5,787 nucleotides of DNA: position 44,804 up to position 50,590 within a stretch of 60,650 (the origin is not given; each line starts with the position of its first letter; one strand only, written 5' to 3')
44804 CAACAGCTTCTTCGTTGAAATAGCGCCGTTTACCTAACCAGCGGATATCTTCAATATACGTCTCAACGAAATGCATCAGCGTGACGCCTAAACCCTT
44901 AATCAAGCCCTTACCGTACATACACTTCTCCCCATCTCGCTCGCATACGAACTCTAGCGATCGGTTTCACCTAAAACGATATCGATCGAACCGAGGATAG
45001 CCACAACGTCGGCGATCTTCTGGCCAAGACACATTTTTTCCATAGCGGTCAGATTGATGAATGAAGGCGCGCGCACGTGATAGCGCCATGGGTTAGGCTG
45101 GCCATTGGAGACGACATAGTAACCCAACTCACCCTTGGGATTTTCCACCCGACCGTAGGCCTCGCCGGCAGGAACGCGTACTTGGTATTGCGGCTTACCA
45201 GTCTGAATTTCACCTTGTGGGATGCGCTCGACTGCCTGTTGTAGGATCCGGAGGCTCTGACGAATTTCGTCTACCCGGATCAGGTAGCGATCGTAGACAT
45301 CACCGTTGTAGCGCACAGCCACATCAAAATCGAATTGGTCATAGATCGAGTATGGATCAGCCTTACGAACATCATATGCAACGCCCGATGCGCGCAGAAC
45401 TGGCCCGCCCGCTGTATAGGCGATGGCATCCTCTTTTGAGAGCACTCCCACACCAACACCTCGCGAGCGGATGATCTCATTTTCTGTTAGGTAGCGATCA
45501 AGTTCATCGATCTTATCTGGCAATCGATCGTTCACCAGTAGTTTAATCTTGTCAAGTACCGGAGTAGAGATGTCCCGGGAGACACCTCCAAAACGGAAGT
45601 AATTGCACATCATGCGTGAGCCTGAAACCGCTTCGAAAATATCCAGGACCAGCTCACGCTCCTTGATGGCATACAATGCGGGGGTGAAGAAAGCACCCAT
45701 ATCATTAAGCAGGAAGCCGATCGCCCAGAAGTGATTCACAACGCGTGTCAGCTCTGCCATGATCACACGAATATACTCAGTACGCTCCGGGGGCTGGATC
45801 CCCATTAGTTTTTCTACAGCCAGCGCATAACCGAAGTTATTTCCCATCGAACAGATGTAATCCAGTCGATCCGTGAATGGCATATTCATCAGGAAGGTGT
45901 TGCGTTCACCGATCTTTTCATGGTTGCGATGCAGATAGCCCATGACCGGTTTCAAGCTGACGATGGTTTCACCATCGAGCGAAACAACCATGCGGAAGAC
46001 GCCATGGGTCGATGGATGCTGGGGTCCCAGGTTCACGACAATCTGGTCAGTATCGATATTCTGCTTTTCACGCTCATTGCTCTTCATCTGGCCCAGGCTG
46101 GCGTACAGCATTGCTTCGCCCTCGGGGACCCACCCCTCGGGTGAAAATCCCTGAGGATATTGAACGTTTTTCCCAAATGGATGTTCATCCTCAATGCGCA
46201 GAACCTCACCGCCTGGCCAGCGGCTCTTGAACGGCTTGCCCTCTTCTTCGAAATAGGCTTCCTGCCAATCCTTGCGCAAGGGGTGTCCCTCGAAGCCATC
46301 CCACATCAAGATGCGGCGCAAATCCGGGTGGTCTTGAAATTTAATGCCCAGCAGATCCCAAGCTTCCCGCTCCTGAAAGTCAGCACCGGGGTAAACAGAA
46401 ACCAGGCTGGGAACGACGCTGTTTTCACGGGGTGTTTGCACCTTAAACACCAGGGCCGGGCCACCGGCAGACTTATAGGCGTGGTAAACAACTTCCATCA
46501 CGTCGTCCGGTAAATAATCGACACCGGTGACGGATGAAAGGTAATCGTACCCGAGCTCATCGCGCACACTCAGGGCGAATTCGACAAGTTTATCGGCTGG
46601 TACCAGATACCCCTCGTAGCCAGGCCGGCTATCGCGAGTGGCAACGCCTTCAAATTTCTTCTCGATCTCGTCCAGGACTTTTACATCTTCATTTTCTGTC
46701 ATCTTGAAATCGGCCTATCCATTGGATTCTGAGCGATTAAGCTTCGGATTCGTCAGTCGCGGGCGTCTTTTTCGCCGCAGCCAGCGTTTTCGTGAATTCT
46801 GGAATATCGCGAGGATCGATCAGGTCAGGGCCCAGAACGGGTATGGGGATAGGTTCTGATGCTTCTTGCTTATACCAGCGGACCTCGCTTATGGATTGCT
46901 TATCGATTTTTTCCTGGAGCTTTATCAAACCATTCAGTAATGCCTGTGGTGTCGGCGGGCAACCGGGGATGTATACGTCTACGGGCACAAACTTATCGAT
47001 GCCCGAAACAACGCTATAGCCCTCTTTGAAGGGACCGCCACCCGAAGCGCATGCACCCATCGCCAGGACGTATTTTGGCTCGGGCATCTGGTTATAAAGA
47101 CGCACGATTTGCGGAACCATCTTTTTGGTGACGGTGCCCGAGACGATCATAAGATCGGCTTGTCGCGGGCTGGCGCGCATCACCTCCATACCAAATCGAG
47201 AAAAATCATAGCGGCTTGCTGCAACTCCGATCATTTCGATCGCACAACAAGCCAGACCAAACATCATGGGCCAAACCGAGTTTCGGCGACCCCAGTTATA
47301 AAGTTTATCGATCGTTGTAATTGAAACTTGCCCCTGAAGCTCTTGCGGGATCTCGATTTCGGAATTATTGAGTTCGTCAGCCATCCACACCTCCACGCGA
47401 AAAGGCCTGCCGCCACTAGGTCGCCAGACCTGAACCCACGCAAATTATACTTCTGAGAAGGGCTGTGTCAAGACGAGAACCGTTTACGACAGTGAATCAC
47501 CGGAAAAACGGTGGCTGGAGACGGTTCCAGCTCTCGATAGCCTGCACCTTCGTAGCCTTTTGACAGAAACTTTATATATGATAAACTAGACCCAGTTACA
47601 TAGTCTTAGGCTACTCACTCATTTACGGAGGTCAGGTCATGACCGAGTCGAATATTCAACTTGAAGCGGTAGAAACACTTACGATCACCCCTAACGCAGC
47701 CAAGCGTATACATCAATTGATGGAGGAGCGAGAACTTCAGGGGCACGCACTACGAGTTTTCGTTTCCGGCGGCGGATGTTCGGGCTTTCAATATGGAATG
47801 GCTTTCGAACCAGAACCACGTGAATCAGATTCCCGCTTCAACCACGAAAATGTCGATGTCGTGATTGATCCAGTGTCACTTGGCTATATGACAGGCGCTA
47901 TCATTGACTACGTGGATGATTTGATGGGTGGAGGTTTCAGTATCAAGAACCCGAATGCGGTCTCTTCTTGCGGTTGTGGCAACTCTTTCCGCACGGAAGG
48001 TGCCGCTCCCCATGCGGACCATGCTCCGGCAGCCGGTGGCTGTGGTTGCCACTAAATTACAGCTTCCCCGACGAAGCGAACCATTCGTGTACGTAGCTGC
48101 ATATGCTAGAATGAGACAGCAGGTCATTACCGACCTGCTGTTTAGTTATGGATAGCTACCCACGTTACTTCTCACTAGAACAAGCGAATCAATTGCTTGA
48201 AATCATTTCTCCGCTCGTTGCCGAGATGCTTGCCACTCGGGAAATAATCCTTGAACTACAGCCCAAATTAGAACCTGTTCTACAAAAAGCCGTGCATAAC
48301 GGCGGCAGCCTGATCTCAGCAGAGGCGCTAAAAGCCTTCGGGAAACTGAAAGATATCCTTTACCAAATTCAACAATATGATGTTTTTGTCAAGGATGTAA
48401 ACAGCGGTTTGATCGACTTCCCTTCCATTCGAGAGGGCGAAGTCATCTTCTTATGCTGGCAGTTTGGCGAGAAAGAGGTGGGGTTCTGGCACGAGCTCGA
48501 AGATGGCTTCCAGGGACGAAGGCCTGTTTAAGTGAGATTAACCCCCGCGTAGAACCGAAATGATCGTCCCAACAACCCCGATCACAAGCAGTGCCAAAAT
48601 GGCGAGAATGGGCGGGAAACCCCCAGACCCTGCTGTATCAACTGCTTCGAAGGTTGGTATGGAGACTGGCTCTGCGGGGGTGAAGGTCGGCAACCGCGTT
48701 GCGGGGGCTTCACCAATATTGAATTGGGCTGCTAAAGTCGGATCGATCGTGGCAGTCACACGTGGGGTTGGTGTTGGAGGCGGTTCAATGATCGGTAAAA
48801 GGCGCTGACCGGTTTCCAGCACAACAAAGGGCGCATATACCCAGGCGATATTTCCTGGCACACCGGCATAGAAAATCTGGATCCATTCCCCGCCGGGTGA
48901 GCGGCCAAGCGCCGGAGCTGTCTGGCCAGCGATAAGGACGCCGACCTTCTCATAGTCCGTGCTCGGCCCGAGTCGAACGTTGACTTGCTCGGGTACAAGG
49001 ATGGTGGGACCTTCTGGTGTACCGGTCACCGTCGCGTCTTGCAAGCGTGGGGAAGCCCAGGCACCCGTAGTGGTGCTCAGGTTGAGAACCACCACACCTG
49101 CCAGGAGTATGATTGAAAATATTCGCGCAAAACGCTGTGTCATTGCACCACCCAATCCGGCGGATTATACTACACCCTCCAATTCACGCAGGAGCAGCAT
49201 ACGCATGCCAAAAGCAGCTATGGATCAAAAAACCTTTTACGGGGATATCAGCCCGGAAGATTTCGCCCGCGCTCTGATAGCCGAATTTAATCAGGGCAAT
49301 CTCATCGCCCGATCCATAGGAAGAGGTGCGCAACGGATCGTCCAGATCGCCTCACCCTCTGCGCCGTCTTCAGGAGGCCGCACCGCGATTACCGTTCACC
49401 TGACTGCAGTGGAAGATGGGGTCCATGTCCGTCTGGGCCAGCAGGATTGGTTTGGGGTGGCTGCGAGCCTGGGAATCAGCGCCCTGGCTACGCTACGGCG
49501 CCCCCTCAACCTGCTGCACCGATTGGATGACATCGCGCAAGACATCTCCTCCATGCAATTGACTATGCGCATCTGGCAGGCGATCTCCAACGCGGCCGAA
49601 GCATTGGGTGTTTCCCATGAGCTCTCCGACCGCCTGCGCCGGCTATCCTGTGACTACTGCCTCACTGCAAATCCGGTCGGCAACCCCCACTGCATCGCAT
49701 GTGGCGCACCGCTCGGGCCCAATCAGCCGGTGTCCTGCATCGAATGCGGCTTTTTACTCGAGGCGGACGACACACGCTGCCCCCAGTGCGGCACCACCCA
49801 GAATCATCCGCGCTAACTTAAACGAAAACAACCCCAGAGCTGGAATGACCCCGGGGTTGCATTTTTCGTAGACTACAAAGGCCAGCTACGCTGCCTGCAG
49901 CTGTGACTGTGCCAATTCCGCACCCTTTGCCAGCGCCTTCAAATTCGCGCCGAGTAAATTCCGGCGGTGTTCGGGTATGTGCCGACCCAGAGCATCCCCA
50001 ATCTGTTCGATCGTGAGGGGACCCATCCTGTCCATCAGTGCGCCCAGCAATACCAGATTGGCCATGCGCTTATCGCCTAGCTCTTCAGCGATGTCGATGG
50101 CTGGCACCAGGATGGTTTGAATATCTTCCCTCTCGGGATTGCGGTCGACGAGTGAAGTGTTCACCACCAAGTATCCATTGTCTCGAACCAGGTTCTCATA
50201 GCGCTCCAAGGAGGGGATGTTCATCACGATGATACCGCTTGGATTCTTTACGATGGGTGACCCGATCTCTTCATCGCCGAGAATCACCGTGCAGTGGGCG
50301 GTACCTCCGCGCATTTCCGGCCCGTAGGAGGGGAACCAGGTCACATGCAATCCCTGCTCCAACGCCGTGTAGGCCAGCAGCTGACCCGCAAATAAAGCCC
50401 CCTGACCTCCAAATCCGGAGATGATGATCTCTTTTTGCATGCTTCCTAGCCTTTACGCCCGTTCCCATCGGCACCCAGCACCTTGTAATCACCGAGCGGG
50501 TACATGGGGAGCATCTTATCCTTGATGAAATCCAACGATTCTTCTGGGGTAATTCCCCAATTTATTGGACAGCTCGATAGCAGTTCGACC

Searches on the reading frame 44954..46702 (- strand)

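Call 50: search_protein_families(library=ncbifam, proteins=[window:44954-46702:-], max_evalue=1e-20)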
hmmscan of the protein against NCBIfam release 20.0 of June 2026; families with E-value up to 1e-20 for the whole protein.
window:44954-46702:- (582 aa): 15 families
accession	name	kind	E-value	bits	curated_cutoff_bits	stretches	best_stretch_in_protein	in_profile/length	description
NF008974.0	PRK12322.1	equivalog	1.4e-139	465.1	522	1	216-581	2-365/366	NADH-quinone oxidoreductase subunit D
NF004739.1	PRK06075.1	equivalog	1.8e-136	454.9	360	2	222-505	2-283/384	NADH-quinone oxidoreductase subunit D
TIGR01962.1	NuoD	equivalog_domain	5e-136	453.6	459.35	2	220-507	2-287/386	NADH dehydrogenase (quinone) subunit D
NF009808.0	PRK13292.1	equivalog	4.8e-133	444.7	1156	1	214-504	401-689/791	NADH-quinone oxidoreductase subunit B/C/D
NF008728.0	PRK11742.1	equivalog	2.1e-127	426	840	1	213-504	207-496/598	NADH-quinone oxidoreductase subunit C/D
NF005649.0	PRK07415.1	equivalog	2.2e-117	392.5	583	2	216-499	6-288/394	NAD(P)H-quinone oxidoreductase subunit H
NF040602.1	F420_dehyd_FpoD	exception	6.5e-100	334.7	600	1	216-582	3-372/372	F420H2 dehydrogenase subunit FpoD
TIGR01961.1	NuoC_fam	subfamily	1.2e-33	116.2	122.45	1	36-147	7-119/122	NADH (or F420H2) dehydrogenase, subunit C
NF005832.0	PRK07735.1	equivalog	2.4e-29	102.8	431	1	44-148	323-425/430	NADH-quinone oxidoreductase subunit C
NF004737.0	PRK06074.2-4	equivalog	1.3e-28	99.8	144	1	28-147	12-125/150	NADH-quinone oxidoreductase subunit C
NF005856.0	PRK07785.1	equivalog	9.3e-27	94.4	224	1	33-146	105-222/246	NADH-quinone oxidoreductase subunit C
NF004733.0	PRK06074.1-5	equivalog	1.1e-25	90.4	225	1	35-152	36-155/203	NADH-quinone oxidoreductase subunit C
NF009141.0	PRK12494.1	equivalog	8.7e-25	87.6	175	1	17-151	31-168/175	NAD(P)H-quinone oxidoreductase subunit J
NF004735.0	PRK06074.2-2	equivalog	2.1e-23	83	176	1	31-147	31-147/158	NADH-quinone oxidoreductase subunit C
NF040611.1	F420_dehyd_FpoC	exception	4.1e-23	82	220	1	34-148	33-148/158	F420H2 dehydrogenase subunit FpoC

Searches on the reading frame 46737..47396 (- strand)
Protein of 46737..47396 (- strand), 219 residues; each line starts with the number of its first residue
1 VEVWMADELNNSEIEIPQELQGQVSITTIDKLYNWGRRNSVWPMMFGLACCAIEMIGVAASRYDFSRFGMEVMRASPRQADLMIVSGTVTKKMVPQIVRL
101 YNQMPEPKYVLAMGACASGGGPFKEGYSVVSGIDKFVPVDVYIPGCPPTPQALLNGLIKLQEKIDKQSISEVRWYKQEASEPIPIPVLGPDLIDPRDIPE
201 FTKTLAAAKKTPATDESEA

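Call 63: search_protein_families(library=pfam, proteins=[window:46737-47396:-], max_evalue=0.00001)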
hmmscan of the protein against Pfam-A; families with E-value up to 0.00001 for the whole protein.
window:46737-47396:- (219 aa): 1 family
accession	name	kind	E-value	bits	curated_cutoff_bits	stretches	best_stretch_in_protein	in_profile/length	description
PF01058.29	Oxidored_q6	-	1.7e-29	102.6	27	1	50-160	1-128/128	NADH ubiquinone oxidoreductase, 20 Kd subunit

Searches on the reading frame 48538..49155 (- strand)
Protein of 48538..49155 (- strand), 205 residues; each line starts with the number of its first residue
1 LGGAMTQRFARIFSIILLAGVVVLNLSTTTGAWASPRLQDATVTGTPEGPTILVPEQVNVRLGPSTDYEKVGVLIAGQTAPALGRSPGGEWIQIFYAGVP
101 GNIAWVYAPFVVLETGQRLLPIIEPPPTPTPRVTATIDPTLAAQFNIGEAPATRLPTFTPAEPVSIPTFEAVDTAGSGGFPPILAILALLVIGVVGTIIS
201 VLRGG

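Call 63: search_protein_families(library=pfam, proteins=[window:48538-49155:-], max_evalue=0.00001)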
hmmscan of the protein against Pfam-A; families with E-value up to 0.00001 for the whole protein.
window:48538-49155:- (205 aa): 1 family
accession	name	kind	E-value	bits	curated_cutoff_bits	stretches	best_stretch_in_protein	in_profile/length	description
PF08239.17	SH3_3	-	1.6e-08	35.1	27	1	57-109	2-51/54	Bacterial SH3 domain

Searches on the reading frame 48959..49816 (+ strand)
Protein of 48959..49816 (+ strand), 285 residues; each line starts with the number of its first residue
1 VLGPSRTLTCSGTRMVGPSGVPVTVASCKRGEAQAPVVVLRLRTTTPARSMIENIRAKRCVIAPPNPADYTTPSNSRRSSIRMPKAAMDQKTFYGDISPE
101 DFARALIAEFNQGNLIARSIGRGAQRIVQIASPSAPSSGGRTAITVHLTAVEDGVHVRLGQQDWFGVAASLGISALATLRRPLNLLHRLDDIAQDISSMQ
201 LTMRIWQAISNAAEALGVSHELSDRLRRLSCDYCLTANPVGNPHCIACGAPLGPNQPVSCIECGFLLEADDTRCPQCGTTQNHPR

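Call 63: search_protein_families(library=pfam, proteins=[window:48959-49816:+], max_evalue=0.00001)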
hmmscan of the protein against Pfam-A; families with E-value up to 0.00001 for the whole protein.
window:48959-49816:+ (285 aa): 1 family
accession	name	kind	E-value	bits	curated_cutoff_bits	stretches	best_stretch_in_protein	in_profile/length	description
PF12773.13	DZR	-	8.3e-06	26.3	27.3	0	231-278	1-45/45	Double zinc ribbon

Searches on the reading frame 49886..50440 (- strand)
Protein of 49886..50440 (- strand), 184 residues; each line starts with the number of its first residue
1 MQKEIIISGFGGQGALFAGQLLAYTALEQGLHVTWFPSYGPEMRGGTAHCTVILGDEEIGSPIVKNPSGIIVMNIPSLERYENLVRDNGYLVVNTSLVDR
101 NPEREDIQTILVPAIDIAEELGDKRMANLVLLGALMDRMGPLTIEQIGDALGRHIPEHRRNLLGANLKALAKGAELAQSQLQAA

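Call 63: search_protein_families(library=pfam, proteins=[window:49886-50440:-], max_evalue=0.00001)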
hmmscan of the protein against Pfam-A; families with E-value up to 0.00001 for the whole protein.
window:49886-50440:- (184 aa): 1 family
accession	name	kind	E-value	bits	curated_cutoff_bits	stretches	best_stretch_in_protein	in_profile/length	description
PF01558.24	POR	-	2e-37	129.4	27.4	1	11-175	1-173/173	Pyruvate ferredoxin/flavodoxin oxidoreductase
